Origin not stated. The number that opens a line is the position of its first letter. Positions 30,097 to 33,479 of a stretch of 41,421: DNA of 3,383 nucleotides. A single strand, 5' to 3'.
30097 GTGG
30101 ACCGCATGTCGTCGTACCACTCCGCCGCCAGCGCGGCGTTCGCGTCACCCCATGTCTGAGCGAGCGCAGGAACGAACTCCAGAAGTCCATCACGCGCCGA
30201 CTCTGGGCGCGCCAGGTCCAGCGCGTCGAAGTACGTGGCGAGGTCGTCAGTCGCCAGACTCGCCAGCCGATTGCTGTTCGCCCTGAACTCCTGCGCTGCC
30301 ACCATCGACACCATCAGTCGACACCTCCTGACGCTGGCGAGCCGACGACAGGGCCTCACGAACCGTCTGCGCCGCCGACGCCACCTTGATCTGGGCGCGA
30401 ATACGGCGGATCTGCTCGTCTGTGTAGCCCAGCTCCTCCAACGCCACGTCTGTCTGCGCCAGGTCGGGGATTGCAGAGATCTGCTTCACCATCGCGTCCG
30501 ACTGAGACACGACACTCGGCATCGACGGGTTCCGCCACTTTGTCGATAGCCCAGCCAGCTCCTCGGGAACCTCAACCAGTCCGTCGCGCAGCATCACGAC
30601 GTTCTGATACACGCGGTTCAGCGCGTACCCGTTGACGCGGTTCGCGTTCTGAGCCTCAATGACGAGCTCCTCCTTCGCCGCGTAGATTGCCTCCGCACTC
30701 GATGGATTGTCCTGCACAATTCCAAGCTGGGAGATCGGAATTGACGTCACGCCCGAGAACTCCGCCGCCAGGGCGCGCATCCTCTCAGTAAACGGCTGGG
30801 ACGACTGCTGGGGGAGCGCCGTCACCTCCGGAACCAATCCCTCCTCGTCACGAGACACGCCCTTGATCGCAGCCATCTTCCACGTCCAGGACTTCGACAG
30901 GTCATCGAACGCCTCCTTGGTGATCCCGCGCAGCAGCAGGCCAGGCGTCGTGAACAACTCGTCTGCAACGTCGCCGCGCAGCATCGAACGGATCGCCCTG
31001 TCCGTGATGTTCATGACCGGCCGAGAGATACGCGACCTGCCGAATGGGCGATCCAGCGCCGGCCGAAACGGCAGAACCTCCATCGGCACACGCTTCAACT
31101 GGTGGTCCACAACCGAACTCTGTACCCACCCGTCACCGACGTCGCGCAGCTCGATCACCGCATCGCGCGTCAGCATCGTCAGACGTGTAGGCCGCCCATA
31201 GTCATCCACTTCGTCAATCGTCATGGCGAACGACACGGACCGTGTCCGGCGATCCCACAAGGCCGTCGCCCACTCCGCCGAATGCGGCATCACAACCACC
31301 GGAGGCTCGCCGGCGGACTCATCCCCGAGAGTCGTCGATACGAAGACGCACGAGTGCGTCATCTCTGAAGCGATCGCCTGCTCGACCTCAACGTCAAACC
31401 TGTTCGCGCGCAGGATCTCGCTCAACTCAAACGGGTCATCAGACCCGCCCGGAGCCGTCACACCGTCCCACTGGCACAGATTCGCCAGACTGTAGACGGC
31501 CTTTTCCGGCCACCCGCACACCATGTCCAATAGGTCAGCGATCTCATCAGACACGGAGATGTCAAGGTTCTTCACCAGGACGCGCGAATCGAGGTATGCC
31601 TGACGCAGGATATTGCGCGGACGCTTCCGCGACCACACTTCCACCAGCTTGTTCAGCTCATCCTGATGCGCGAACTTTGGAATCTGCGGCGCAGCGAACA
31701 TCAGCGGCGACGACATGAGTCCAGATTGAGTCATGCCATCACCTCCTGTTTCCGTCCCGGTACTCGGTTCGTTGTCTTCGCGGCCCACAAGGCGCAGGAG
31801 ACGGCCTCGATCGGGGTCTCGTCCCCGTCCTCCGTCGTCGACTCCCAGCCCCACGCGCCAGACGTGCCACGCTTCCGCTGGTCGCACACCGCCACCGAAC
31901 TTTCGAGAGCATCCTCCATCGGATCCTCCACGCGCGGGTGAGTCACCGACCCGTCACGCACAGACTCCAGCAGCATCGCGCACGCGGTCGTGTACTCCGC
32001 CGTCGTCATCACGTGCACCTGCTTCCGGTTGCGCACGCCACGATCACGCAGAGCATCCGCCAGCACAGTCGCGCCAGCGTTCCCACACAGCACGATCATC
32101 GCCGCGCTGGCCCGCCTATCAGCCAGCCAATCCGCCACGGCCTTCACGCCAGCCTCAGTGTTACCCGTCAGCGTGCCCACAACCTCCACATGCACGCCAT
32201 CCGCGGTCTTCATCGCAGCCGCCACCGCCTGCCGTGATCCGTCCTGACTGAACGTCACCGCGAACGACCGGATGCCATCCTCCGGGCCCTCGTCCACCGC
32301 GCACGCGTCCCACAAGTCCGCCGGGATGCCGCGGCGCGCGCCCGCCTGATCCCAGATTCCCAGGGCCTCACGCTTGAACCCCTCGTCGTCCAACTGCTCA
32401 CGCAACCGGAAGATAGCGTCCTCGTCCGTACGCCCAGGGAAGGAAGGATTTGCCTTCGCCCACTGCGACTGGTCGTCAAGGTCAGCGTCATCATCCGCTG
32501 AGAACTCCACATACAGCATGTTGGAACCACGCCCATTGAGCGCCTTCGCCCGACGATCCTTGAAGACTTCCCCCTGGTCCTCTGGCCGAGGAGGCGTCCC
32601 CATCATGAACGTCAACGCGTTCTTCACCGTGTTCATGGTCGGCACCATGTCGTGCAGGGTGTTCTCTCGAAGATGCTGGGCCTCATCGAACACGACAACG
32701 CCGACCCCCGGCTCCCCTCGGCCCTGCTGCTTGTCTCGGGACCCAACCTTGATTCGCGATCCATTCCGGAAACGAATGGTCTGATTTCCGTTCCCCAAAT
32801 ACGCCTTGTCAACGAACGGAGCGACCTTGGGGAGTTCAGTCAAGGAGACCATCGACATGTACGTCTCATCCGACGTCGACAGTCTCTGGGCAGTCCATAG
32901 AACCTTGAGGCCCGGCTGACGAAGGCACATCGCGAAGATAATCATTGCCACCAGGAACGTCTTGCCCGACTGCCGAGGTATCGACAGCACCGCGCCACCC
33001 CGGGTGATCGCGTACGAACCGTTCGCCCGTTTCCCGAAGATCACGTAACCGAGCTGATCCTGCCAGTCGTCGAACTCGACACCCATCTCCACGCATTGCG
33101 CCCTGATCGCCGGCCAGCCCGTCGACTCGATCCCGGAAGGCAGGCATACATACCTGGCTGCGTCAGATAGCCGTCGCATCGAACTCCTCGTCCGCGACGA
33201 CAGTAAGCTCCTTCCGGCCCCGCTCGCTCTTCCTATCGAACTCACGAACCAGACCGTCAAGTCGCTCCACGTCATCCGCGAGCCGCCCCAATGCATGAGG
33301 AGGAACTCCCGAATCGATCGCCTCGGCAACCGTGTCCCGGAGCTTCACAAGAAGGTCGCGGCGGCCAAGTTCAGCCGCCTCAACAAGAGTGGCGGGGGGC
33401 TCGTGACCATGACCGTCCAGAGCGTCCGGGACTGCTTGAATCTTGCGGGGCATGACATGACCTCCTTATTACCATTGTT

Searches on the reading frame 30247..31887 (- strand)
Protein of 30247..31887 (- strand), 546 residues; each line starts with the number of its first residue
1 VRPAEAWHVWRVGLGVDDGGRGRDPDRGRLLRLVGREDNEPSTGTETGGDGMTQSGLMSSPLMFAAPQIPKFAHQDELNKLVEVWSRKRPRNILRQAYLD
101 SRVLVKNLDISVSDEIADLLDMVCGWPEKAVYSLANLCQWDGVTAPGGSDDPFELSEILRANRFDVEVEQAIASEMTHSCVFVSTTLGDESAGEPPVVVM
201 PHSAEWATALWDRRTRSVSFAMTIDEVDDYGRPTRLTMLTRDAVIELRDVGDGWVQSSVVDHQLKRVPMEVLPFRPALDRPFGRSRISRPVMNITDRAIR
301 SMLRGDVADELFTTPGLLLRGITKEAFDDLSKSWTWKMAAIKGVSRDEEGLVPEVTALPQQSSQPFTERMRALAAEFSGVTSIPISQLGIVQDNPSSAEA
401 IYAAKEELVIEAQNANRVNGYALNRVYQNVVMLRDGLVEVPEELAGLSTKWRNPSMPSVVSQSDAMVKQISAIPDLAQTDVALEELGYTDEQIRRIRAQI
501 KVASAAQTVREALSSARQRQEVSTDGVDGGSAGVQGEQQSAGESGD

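Call 23: search_protein_families(library=pfam, proteins=[window:30247-31887:-], max_evalue=0.01)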
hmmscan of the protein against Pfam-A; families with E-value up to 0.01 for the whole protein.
window:30247-31887:- (546 aa): 1 family
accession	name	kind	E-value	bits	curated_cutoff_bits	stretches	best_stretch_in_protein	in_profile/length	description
PF05133.19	SPP1_portal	-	2.3e-09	37.1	25.5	1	122-501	43-411/416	Phage portal protein, SPP1 Gp6-like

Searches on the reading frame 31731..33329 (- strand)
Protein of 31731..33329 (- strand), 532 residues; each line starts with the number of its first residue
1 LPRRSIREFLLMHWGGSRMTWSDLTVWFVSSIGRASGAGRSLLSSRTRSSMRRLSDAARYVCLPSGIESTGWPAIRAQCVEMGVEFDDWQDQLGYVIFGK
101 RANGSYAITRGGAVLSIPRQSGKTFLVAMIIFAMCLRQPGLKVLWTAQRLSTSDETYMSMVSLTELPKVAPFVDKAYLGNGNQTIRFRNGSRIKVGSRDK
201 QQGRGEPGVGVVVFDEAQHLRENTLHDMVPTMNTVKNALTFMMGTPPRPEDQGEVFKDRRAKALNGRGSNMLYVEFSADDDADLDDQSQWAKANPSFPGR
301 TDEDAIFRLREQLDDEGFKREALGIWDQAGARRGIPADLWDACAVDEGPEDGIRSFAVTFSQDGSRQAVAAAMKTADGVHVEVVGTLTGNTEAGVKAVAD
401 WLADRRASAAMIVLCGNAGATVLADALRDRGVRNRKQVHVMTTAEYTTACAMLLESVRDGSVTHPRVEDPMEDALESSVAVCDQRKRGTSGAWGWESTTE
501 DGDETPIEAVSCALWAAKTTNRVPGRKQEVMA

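Call 23: search_protein_families(library=pfam, proteins=[window:31731-33329:-], max_evalue=0.01)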
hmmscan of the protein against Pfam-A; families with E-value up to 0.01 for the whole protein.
window:31731-33329:- (532 aa): 3 families
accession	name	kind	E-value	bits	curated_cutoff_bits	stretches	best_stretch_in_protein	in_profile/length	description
PF03237.21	Terminase_6N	-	7.4e-05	22.9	22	1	115-226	2-114/215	Terminase large subunit, T4likevirus-type, N-terminal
PF13401.12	AAA_22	-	0.00015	22.5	27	1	119-246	14-124/130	AAA domain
PF04466.19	Terminase_3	-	0.00066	19.7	23.2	1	119-287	11-178/201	Phage terminase large subunit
